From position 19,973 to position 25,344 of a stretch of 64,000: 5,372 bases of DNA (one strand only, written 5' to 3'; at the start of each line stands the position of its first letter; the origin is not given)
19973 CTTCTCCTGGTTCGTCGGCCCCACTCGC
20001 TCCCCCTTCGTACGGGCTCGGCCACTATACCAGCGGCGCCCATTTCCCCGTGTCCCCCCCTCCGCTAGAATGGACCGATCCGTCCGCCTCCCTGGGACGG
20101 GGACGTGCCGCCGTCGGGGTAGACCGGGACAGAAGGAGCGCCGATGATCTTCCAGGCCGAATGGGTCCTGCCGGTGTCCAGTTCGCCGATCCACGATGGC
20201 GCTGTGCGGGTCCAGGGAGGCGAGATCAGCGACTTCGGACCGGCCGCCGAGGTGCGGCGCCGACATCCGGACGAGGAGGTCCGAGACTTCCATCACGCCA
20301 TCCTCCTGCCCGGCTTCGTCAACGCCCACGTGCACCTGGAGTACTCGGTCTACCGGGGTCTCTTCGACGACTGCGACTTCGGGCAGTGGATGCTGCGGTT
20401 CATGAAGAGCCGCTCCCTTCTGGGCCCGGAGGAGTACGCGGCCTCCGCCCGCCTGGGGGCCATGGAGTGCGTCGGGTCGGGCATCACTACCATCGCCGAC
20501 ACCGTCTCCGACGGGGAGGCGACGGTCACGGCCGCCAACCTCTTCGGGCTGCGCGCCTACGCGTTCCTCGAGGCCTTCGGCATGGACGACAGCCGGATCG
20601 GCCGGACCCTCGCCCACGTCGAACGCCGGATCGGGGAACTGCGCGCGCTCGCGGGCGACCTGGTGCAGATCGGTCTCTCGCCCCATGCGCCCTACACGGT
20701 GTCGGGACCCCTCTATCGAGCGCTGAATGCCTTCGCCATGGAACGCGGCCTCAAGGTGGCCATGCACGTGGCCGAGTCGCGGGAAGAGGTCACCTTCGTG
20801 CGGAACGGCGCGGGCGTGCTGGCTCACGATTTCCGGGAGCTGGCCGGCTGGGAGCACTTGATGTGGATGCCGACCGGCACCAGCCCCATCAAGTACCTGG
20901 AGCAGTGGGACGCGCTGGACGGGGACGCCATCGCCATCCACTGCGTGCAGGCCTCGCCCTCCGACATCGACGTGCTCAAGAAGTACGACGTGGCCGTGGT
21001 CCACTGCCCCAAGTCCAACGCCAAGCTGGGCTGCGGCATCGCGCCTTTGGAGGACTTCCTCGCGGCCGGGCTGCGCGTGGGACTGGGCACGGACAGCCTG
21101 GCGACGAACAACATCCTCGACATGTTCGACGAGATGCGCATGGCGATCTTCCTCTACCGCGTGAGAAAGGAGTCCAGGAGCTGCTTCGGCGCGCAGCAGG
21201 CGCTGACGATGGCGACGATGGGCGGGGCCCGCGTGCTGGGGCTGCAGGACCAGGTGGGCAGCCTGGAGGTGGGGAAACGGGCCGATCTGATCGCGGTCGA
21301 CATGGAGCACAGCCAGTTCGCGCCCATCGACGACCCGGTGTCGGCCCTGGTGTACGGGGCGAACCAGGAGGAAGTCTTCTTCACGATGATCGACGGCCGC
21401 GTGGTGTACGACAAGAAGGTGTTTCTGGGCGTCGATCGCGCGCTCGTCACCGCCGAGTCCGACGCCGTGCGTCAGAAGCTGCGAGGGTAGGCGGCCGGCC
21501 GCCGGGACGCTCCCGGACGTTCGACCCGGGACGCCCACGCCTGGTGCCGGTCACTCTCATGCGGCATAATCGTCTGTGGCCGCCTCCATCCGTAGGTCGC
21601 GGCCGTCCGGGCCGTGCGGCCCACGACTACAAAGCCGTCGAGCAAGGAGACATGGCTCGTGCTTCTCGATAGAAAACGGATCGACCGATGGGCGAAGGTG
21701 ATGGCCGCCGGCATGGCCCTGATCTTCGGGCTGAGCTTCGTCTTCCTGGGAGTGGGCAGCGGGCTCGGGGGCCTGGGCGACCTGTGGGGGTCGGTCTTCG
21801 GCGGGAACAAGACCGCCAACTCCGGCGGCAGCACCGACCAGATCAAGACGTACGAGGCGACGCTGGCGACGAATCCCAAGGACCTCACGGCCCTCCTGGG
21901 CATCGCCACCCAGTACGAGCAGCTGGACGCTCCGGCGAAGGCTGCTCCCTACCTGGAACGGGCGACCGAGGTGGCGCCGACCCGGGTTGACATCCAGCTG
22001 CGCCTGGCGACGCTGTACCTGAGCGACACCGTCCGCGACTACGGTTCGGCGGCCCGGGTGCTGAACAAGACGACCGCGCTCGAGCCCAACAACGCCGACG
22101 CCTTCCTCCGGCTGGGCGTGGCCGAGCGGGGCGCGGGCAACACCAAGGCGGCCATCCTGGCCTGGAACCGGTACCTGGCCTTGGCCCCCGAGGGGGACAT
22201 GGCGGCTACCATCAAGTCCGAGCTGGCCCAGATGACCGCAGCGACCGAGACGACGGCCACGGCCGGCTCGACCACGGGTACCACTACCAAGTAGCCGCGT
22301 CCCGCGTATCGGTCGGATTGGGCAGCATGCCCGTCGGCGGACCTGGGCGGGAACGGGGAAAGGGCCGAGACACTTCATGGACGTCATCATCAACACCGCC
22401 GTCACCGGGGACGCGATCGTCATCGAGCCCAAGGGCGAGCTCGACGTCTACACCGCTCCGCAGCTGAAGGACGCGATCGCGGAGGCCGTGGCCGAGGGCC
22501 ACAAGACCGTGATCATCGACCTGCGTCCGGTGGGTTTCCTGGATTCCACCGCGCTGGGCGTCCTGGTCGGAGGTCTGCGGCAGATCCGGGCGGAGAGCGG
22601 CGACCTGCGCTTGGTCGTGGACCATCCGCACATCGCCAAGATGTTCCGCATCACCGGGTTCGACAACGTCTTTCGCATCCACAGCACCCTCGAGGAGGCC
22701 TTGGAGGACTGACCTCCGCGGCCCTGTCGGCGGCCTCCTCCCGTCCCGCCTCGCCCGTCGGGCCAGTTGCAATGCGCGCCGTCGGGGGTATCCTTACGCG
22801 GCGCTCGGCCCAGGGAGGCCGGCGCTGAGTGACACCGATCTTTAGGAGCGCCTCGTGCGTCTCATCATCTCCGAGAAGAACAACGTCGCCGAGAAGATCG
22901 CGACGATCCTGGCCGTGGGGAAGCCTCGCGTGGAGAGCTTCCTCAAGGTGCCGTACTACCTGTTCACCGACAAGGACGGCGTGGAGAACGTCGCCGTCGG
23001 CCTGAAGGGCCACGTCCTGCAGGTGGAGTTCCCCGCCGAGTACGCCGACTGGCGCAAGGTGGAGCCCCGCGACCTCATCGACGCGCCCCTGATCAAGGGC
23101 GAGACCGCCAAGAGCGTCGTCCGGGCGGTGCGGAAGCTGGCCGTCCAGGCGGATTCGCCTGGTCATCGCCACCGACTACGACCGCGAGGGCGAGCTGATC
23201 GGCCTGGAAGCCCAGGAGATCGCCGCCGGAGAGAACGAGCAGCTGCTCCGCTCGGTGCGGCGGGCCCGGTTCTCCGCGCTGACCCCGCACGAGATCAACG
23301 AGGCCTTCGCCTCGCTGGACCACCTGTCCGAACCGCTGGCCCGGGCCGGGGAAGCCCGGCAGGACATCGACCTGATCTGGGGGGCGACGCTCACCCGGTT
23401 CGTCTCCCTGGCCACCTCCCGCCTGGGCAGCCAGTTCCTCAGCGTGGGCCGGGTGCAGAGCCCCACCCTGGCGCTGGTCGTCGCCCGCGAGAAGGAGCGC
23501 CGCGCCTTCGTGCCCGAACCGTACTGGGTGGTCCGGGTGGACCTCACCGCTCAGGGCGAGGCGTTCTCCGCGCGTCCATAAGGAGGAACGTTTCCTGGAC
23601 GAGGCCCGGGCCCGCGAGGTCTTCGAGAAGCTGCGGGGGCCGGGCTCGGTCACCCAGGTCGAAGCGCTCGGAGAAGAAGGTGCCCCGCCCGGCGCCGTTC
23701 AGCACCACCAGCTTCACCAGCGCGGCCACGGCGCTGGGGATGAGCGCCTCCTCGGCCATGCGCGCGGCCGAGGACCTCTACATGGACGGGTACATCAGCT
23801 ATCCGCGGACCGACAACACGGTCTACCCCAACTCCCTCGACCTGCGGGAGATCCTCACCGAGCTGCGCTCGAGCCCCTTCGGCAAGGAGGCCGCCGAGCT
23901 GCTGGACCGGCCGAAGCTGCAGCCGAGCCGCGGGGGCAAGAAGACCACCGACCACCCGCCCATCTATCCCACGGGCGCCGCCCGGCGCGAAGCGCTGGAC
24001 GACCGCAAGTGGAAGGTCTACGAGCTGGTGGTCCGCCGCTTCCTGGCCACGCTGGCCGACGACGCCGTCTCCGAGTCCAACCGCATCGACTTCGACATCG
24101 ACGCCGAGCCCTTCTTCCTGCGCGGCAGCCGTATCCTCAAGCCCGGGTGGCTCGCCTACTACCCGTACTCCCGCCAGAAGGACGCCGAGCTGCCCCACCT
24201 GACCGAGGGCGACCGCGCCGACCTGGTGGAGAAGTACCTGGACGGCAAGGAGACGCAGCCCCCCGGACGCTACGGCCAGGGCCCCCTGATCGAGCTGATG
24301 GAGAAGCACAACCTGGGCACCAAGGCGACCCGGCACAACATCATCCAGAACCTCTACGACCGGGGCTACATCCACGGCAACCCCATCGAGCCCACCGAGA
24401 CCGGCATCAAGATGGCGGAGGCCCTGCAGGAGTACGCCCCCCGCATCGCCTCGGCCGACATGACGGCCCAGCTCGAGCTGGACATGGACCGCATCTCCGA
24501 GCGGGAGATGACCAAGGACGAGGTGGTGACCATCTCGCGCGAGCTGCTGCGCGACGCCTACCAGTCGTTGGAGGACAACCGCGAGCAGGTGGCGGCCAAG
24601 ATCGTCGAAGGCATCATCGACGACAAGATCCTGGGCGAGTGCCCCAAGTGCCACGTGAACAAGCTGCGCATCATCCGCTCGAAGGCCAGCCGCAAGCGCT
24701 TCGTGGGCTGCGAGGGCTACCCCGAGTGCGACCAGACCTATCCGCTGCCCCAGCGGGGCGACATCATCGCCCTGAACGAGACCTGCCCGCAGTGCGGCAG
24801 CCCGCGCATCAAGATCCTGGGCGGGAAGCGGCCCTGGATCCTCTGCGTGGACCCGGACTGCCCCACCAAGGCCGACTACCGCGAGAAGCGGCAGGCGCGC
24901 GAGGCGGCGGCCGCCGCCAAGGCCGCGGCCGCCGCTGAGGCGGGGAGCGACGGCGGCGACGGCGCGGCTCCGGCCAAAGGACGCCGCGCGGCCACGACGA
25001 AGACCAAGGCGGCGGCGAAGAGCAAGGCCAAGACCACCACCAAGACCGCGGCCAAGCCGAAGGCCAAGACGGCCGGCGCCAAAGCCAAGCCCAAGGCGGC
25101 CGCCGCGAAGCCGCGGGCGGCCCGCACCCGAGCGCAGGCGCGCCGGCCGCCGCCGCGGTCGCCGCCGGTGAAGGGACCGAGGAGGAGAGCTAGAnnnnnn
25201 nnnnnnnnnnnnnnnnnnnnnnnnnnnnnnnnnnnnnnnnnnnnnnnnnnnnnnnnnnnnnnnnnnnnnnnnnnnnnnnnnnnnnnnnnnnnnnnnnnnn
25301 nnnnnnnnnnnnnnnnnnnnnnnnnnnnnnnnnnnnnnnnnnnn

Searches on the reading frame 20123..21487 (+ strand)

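Call 74: search_protein_families(library=pfam, proteins=[window:20123-21487:+], max_evalue=0.00001)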
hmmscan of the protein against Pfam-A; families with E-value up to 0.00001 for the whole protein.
window:20123-21487:+ (455 aa): 3 families
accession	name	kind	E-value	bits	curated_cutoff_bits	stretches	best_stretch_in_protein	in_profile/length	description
PF01979.26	Amidohydro_1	-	2.8e-62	211.4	25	1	60-428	1-345/345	Amidohydrolase family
PF07969.17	Amidohydro_3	-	2.5e-16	60.7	29.7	1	200-429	266-472/472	Amidohydrolase family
PF22039.1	HUTI_composite_bact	-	9.8e-07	28.7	25.5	1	26-50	1-25/26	Imidazolonepropionase-like composite domain, bacteria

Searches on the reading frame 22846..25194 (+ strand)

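Call 48: search_protein_families(library=pfam, proteins=[window:22846-25194:+], max_evalue=0.00001)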
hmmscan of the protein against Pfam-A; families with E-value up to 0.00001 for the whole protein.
window:22846-25194:+ (783 aa): 2 families
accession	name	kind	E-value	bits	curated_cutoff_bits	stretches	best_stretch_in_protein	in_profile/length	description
PF01131.25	Topoisom_bac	-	1.1e-85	288.5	35.1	1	272-561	113-410/411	DNA topoisomerase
PF01396.24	Zn_ribbon_Top1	-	3.6e-09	36.7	32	1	597-636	2-38/39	Topoisomerase DNA binding C4 zinc finger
